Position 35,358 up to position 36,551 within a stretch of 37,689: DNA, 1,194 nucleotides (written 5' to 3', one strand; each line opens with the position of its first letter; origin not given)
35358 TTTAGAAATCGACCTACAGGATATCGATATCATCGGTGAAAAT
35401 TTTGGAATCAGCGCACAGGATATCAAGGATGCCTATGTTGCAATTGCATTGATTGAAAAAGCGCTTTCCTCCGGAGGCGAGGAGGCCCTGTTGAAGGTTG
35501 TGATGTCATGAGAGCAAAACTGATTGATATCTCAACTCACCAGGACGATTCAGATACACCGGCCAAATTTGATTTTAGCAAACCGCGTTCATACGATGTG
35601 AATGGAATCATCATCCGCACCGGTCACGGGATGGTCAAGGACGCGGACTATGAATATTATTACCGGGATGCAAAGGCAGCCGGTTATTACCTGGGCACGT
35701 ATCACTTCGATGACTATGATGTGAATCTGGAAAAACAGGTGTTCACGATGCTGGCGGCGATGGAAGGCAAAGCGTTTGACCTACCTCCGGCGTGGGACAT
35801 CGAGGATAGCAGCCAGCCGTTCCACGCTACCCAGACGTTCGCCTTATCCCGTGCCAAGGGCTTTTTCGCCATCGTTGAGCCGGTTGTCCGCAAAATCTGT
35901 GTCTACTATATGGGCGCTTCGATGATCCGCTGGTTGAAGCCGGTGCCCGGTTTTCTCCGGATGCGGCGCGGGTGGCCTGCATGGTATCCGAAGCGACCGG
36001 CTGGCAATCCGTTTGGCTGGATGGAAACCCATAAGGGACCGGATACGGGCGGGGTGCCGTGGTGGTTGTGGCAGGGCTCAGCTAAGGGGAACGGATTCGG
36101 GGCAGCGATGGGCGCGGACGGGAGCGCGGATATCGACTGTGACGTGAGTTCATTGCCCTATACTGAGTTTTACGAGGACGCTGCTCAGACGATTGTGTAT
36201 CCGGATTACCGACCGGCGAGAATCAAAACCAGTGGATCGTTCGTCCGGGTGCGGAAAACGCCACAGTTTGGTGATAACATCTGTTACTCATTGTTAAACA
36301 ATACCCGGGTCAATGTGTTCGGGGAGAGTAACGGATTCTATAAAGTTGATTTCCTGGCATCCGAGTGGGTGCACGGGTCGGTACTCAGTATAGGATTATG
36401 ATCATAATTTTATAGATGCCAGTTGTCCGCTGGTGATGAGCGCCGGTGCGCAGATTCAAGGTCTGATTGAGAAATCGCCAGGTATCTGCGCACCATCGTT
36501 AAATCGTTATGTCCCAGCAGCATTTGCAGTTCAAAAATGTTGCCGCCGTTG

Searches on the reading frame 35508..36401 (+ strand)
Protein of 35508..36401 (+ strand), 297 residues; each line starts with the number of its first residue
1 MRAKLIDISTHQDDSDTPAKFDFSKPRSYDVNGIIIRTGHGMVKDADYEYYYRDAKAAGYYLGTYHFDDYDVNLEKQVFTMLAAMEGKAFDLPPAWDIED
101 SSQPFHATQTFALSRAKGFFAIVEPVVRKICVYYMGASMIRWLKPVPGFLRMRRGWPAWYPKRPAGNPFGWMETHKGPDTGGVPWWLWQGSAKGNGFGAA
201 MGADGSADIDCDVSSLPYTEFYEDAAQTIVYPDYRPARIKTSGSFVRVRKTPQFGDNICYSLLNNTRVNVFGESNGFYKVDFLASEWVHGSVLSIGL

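Call 32: search_protein_families(library=pfam, proteins=[window:35508-36401:+], max_evalue=0.001)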
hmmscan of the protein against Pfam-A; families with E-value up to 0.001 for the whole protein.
window:35508-36401:+ (297 aa): 2 families
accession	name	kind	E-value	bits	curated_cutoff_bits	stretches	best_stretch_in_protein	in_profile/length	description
PF01183.26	Glyco_hydro_25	-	4e-11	44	27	1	6-175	1-162/180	Glycosyl hydrolases family 25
PF08239.17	SH3_3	-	1.2e-05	25.9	27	1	245-293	2-53/54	Bacterial SH3 domain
